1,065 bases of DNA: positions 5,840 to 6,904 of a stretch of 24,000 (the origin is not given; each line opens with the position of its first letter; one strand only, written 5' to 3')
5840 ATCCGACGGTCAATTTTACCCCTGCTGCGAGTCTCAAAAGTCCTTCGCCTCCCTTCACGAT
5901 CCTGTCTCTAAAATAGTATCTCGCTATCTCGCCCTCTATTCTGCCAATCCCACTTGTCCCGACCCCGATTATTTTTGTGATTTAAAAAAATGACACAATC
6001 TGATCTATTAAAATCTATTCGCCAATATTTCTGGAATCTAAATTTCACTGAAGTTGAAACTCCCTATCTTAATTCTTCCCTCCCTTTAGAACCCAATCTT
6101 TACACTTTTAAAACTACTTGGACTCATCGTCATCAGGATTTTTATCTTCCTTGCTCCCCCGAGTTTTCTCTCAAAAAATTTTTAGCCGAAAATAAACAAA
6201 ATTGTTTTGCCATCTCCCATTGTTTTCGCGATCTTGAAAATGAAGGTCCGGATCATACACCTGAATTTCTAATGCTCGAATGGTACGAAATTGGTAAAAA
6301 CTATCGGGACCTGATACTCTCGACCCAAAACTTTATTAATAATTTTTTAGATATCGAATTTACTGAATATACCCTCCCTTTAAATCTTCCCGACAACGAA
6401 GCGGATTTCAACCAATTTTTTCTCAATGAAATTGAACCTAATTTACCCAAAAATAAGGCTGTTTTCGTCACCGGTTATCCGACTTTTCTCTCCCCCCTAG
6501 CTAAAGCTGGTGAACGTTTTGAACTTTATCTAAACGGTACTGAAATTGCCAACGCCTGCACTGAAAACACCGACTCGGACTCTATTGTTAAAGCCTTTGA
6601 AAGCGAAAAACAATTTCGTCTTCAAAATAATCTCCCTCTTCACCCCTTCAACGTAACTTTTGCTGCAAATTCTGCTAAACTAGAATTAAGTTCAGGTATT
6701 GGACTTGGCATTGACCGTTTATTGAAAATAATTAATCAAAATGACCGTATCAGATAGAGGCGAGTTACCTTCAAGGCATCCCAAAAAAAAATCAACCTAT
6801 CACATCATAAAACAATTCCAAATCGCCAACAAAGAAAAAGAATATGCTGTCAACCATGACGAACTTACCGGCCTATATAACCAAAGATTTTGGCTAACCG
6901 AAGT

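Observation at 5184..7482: Overlapping operon: SPASM-type radical SAM, EpmA/GenX-like ligase, GGDEF cyclase, 56-aa basic ORF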

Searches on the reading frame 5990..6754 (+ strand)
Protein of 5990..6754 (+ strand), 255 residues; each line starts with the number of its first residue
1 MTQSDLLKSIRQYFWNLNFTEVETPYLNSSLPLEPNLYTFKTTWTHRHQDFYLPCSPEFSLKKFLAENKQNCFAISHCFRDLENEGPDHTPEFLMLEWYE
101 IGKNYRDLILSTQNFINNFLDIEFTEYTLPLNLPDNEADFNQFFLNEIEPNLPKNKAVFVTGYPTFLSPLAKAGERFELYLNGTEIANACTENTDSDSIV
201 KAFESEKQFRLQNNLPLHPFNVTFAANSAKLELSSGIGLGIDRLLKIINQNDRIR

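Call 3: search_protein_families(library=pfam, proteins=[window:5990-6754:+], max_evalue=0.1)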
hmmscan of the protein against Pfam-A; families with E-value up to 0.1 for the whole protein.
window:5990-6754:+ (255 aa): 3 families
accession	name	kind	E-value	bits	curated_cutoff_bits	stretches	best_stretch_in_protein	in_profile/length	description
PF00152.25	tRNA-synt_2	-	1.4e-29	103.6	25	1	2-255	24-299/308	tRNA synthetases class II (D, K and N)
PF01409.25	tRNA-synt_2d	-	0.00036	20.5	19.8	0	69-140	102-178/246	tRNA synthetases class II core domain (F)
PF06088.16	TLP-20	-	0.066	13.6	23.5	1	120-196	63-109/164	Nucleopolyhedrovirus telokin-like protein-20 (TLP20)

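Call 4: search_protein_families(library=ncbifam, proteins=[window:5990-6754:+], max_evalue=0.1)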
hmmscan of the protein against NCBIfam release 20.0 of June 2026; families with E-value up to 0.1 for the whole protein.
window:5990-6754:+ (255 aa): 16 families
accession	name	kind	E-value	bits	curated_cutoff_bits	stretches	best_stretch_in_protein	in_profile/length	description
TIGR00462.1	genX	equivalog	1.5e-56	192.1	286.9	2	3-121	4-124/304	EF-P lysine aminoacylase EpmA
NF006828.0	PRK09350.1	equivalog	3.5e-50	171.1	264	2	3-126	19-145/325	elongation factor P--(R)-beta-lysine ligase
NF001756.1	PRK00484.1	subfamily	1.4e-30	106.4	468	2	2-143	171-308/488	lysine--tRNA ligase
TIGR00499.1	lysS_bact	equivalog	2.8e-30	105.4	427.6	2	2-142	174-310/496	lysine--tRNA ligase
NF009101.0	PRK12445.1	subfamily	4.3e-17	61.8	1026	2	3-116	187-298/505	lysine--tRNA ligase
NF002821.0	PRK02983.1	equivalog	2.4e-15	55.7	742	1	3-118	781-894/1102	bifunctional lysylphosphatidylglycerol synthetase/lysine--tRNA ligase LysX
TIGR00459.1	aspS_bact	equivalog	1.3e-11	43.6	373.85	2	3-95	142-232/586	aspartate--tRNA ligase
NF001750.0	PRK00476.1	equivalog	1.7e-10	39.8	443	2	3-97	147-239/590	aspartate--tRNA ligase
TIGR00457.1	asnS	equivalog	1.7e-07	30.4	342.6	1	5-120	141-261/455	asparagine--tRNA ligase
NF003483.0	PRK05159.1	equivalog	2.2e-07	30.1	353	1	3-117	140-252/438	aspartate--tRNA(Asn) ligase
TIGR00458.1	aspS_nondisc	equivalog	5e-06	25.7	368.4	1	3-97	136-227/428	aspartate--tRNA(Asn) ligase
NF009460.0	PRK12820.1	equivalog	8.9e-06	24.1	1379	1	6-97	179-268/723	bifunctional aspartyl-tRNA synthetase/aspartyl/glutamyl-tRNA amidotransferase subunit C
TIGR02367.1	PylS_Cterm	equivalog_domain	0.00017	21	178.15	1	68-122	103-156/242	pyrrolysine--tRNA(Pyl) ligase large subunit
NF003037.0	PRK03932.1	equivalog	0.0019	17.2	414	0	4-98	137-237/451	asparagine--tRNA ligase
NF007083.1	PRK09537.1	equivalog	0.0042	16.2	550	1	72-124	293-345/425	pyrrolysine--tRNA(Pyl) ligase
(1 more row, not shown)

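Call 8: find_homologous_proteins(query=window:5990-6754:+, max_evalue=0.00001)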
Query window:5990-6754:+ (255 aa): 3349 proteins with E <= 0.00001 among 3694 candidates; the best 120 are listed.
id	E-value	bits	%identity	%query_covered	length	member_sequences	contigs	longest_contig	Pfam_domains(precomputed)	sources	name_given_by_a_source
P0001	7.7e-170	581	100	100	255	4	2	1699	PF00152.26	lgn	-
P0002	9.2e-135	466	78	100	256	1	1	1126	PF00152.26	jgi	-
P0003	1.9e-133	462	80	98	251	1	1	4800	PF00152.26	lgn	-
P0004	1.7e-132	459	77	98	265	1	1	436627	PF00152.26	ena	-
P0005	3.4e-132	458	80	98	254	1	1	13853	PF00152.26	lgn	-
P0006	5.0e-131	454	79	98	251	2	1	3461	PF00152.26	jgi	-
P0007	1.3e-130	453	79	98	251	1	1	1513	PF00152.26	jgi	-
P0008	1.3e-130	453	76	100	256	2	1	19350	PF00152.26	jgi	-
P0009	1.9e-130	452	79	98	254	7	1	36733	PF00152.26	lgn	-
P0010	3.3e-130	451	75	98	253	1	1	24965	PF00152.26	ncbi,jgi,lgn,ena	ncbi:MAG: amino acid--tRNA ligase-related protein [Candidatus Shapirobacteria bacterium]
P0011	4.7e-129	447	78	98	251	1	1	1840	PF00152.26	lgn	-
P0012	6.0e-128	444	78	97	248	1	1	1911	PF00152.26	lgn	-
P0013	6.5e-128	444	74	100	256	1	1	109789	PF00152.26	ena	-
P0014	6.8e-128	444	71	98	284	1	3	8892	PF00152.26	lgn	-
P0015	7.7e-128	443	75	99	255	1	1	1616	PF00152.26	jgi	-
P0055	2.7e-112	392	63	97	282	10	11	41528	PF00152.26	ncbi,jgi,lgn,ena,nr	ncbi:MAG TPA: hypothetical protein PK045_02945 [Candidatus Woesebacteria bacterium]|nr:hypothetical 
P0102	7.6e-97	342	57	97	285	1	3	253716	PF00152.26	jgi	-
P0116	1.9e-94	334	65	97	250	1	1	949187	PF00152.26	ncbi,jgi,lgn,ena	ncbi:MAG: amino acid--tRNA ligase-related protein [Candidatus Shapirobacteria bacterium]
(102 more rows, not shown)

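Call 9: find_encoding_contigs(protein=P0116, flank=6000, max_places=2)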
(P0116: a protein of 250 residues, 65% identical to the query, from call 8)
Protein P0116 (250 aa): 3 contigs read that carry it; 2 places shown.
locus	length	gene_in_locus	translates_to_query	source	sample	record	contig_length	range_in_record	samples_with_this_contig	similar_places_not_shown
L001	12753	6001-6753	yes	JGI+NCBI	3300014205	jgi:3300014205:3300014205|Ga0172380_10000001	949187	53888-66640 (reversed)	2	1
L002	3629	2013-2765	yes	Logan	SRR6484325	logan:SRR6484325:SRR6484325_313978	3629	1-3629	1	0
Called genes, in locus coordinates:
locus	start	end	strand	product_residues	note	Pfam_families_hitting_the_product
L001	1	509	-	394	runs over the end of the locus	PF00266:Aminotran_5, PF00155:Aminotran_1_2 (faint)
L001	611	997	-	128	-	PF01458:SUFBD_core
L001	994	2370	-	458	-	PF19295:SufBD_N, PF01458:SUFBD_core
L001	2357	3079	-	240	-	PF02463:SMC_N (faint), PF00005:ABC_tran, PF13304:AAA_21 (faint)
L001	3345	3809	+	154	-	-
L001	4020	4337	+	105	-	-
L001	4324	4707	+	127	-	PF01814:Hemerythrin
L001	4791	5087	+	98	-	-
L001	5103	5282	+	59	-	PF00471:Ribosomal_L33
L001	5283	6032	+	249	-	PF04055:Radical_SAM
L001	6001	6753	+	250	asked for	PF00152:tRNA-synt_2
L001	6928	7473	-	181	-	PF13527:Acetyltransf_9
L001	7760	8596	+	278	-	PF00892:EamA (faint)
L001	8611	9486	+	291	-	PF00483:NTP_transferase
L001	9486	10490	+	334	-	PF07478:Dala_Dala_lig_C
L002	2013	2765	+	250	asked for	PF00152:tRNA-synt_2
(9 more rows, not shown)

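Call 10: find_encoding_contigs(protein=P0055, flank=6000, max_places=2)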
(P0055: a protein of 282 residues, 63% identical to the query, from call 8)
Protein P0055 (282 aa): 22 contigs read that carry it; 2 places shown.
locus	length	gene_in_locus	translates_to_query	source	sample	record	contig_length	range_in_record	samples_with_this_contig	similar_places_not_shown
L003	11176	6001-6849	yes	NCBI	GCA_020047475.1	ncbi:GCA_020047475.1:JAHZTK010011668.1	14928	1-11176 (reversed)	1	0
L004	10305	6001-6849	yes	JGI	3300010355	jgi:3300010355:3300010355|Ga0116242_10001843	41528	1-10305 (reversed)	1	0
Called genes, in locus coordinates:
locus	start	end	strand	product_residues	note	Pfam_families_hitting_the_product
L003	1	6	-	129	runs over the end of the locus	PF02082:Rrf2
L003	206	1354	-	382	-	PF06925:MGDG_synth, PF04101:Glyco_tran_28_C (weak)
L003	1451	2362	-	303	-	PF01458:SUFBD_core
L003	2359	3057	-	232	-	PF02463:SMC_N (weak), PF00005:ABC_tran, PF13304:AAA_21 (faint)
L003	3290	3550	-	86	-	PF01541:GIY-YIG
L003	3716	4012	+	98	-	PF02482:Ribosomal_S30AE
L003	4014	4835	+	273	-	PF13472:Lipase_GDSL_2 (weak)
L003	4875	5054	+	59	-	PF00471:Ribosomal_L33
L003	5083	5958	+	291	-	PF04055:Radical_SAM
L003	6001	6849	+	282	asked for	PF00152:tRNA-synt_2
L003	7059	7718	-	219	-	PF00702:Hydrolase, PF13419:HAD_2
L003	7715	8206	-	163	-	PF00383:dCMP_cyt_deam_1, PF14437:MafB19-deam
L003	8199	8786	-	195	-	PF13238:AAA_18, PF21448:DNMK (faint), PF13207:AAA_17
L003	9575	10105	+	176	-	PF00293:NUDIX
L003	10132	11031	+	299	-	PF00483:NTP_transferase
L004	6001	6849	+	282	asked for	PF00152:tRNA-synt_2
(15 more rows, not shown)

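Call 11: find_encoding_contigs(protein=P0102, flank=6000, max_places=2)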
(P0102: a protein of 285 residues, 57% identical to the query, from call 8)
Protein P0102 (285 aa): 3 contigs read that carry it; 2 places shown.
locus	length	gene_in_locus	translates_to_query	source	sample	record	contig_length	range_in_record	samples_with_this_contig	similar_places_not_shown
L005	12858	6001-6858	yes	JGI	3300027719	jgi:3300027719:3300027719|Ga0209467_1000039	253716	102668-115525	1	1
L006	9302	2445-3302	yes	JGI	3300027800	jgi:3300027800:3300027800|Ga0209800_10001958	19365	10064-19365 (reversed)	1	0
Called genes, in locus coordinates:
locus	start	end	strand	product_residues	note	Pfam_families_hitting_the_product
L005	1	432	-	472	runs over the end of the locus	PF19295:SufBD_N, PF01458:SUFBD_core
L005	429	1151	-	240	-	PF02463:SMC_N (weak), PF00005:ABC_tran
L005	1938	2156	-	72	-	-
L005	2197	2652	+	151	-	PF01814:Hemerythrin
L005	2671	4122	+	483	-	PF01758:SBF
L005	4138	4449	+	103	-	-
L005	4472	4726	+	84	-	-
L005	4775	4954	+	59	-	PF00471:Ribosomal_L33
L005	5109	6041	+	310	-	PF04055:Radical_SAM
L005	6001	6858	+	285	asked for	PF00152:tRNA-synt_2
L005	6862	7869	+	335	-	PF08448:PAS_4 (weak), PF00990:GGDEF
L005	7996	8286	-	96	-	-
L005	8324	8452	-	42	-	-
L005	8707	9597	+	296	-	PF00483:NTP_transferase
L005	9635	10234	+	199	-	-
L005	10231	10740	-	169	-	PF01936:NYN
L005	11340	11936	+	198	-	-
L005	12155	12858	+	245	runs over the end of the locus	PF00535:Glycos_transf_2, PF10111:Glyco_tranf_2_2 (weak)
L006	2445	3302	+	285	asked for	PF00152:tRNA-synt_2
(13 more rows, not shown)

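Call 17: search_solved_structures(query=window:5990-6754:+, max_evalue=0.00001, show_alignments=2)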
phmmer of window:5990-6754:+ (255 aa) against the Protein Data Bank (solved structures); distinct sequences matched with E-value up to 0.00001: 38.
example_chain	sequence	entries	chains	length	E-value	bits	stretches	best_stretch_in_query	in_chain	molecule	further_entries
3g1z_A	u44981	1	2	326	1.5e-24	90.1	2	5-123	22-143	Putative lysyl-tRNA synthetase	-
3a5z_A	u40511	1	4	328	1.2e-23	87.2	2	140-247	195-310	Putative lysyl-tRNA synthetase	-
3a5y_A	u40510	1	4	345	1.5e-23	86.9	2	140-247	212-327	Putative lysyl-tRNA synthetase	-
3a74_A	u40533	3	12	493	4.9e-20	75.4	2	140-254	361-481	Lysyl-tRNA synthetase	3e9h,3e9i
9jkl_A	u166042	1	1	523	4e-19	72.4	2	140-254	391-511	Lysine--tRNA ligase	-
4ex5_A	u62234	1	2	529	1.6e-17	67.1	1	6-117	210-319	Lysine--tRNA ligase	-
5eln_A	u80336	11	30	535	1.7e-17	67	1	4-120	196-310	Lysine--tRNA ligase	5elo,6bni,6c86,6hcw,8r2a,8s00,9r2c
6wbd_A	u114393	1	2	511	1.8e-17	66.9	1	3-117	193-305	Lysine--tRNA ligase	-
9kwd_A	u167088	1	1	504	2.3e-17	66.6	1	3-118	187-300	Lysine--tRNA ligase, heat inducible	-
1e1o_A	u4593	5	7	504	2.3e-17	66.6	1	3-118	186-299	LYSYL-TRNA SYNTHETASE, HEAT INDUCIBLE | LYSYL-TRNA SYNTHETASE | LYSYL-TRNA SYNTHETASE (LYSU)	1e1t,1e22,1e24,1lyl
5yzx_A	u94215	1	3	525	2.7e-17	66.4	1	3-118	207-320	Lysine--tRNA ligase, heat inducible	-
1bbu_A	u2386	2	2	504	2.7e-17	66.4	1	3-118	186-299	PROTEIN (LYSYL-TRNA SYNTHETASE)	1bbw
5hgq_A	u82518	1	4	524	4.4e-17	65.7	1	2-119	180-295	Lysine--tRNA ligase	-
8s0v_A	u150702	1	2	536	4.4e-17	65.7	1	4-120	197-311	Lysine--tRNA ligase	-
7zog_A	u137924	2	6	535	1.4e-16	64.1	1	4-120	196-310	Lysine-tRNA ligase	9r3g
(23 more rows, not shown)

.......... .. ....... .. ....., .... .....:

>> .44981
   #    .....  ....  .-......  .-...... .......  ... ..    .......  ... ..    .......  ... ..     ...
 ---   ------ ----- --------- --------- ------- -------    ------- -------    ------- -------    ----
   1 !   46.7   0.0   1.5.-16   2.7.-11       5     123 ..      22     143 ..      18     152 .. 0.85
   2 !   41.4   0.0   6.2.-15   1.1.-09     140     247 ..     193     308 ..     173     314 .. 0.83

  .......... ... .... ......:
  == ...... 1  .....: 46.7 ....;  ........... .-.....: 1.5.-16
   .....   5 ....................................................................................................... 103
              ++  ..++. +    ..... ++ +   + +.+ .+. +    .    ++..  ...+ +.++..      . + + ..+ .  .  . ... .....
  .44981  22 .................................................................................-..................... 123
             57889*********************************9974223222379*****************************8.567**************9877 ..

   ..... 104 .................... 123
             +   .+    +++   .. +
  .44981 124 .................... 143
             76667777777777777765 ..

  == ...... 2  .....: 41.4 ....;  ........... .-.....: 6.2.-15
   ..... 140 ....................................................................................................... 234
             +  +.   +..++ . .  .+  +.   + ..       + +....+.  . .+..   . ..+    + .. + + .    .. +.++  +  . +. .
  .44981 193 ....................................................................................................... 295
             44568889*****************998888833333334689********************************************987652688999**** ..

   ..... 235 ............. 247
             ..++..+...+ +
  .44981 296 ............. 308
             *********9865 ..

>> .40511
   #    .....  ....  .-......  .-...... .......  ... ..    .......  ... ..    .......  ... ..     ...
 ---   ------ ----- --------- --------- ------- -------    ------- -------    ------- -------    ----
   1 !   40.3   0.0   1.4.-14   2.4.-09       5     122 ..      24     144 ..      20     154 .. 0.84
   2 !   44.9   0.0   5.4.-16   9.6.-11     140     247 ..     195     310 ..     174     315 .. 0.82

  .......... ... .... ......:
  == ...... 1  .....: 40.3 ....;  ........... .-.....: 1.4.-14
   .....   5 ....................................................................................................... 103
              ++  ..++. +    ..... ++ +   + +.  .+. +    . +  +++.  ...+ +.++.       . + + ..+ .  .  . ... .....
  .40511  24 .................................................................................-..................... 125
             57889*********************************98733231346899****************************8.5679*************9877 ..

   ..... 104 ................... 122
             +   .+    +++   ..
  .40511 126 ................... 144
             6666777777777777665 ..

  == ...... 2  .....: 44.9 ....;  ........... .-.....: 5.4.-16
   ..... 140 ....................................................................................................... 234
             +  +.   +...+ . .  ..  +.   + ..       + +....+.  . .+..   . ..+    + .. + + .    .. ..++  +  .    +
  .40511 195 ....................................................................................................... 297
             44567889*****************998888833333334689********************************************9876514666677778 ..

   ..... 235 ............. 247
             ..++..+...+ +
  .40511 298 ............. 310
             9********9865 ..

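Call 75: predict_structure(alignment_id=A7)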
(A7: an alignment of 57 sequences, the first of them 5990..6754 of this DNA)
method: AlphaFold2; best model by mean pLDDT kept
length: 255 residues; sequences in the alignment: 57
mean_pLDDT: 87.0   pTM: 0.85
mean pLDDT of the five models: 87.0, 86.0, 84.5, 84.1, 83.8
residues with pLDDT >= 90: 158; 70-90: 59; 50-70: 30; < 50: 8
segments of 3 or more residues with pLDDT < 50: 31-38
pLDDT, mean of each block of 10 residues (from residue 1): 95 98 70 44 69 75 95 88 68 91 98 97 96 91 94 95 90 96 93 94 88 80 88 96 93 71
secondary structure, 60 per line:
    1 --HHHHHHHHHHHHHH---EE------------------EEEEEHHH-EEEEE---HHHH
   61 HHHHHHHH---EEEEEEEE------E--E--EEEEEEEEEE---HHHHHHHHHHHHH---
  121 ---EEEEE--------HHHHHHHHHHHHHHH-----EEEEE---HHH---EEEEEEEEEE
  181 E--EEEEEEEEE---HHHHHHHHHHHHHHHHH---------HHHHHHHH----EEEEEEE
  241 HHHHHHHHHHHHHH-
elements in order: H3-16 E40-44 E49-53 H57-68 E72-79 E92-101 H105-117 E124-128 H137-151 E157-161 E171-181 E184-192 H196-212 H222-229 E234-240 H241-254

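Call 80: fold_search(model_id=the predicted structure, library=pdb)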
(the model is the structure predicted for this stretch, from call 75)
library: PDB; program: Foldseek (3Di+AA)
matches with E <= 10: 943; with E <= 0.001: 488
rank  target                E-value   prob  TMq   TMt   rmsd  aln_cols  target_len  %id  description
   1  3a5y_B                4.8e-19  1.00  0.81  0.67   6.8       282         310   26  Crystal structure of GenX from Escherichia coli in complex with lysyladenylate analog (released 2010-08-25)
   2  3a5y_A                1.3e-18  1.00  0.81  0.70   6.2       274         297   26  Crystal structure of GenX from Escherichia coli in complex with lysyladenylate analog (released 2010-08-25)
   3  3a5y_D                2.1e-18  1.00  0.81  0.67   6.0       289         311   26  Crystal structure of GenX from Escherichia coli in complex with lysyladenylate analog (released 2010-08-25)
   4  3a5y_C                2.5e-18  1.00  0.81  0.67   6.5       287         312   26  Crystal structure of GenX from Escherichia coli in complex with lysyladenylate analog (released 2010-08-25)
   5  3g1z_A                3.0e-18  1.00  0.81  0.66   6.2       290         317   26  Structure of IDP01693/yjeA, a potential t-RNA synthetase from Salmonella typhimurium (released 2009-03-10)
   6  3g1z_B                3.9e-18  1.00  0.80  0.67   6.5       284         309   26  Structure of IDP01693/yjeA, a potential t-RNA synthetase from Salmonella typhimurium (released 2009-03-10)
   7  3a5z_G                4.4e-18  1.00  0.81  0.65   6.4       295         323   26  Crystal structure of Escherichia coli GenX in complex with elongation factor P (released 2010-08-25)
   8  3a5z_C                1.1e-17  1.00  0.81  0.64   6.9       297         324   24  Crystal structure of Escherichia coli GenX in complex with elongation factor P (released 2010-08-25)
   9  3a5z_A                2.3e-17  1.00  0.79  0.63   7.1       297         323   24  Crystal structure of Escherichia coli GenX in complex with elongation factor P (released 2010-08-25)
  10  5elo_B                2.3e-17  1.00  0.77  0.41   6.3       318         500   24  Crystal Structure of Lysyl-tRNA Synthetase from Cryptosporidium parvum complexed with L-lysine and cladosporin (released 2016-11-16)
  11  6wbd_B                2.4e-17  1.00  0.77  0.42   6.4       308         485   21  Crystal Structure of Lysyl-tRNA synthetase from Stenotrophomonas maltophilia with bound L-lysine (released 2020-04-08)
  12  4ycw_F                2.9e-17  1.00  0.75  0.40   6.4       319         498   21  Crystal structure of cladosporin in complex with plasmodium like human lysyl-tRNA synthetase mutant (released 2015-06-10)
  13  8s0v_A                3.3e-17  1.00  0.77  0.41   6.4       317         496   24  Crystal structure of Cryptosporidium parvum - Trypanosoma cruzi mutant lysyl tRNA synthetase in complex with inhibitor (released 2025-03-05)
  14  8s0v_B                3.3e-17  1.00  0.73  0.39   7.4       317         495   24  Crystal structure of Cryptosporidium parvum - Trypanosoma cruzi mutant lysyl tRNA synthetase in complex with inhibitor (released 2025-03-05)
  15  8s00_B                3.7e-17  1.00  0.77  0.41   6.3       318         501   24  CpKRS complexed with lysine and an inhibitor (released 2024-11-06)
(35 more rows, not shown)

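Call 96: search_protein_families(library=padloc, proteins=[window:5990-6754:+], max_evalue=0.01)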
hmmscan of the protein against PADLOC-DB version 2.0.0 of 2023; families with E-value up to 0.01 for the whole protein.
window:5990-6754:+ (255 aa): 0 families
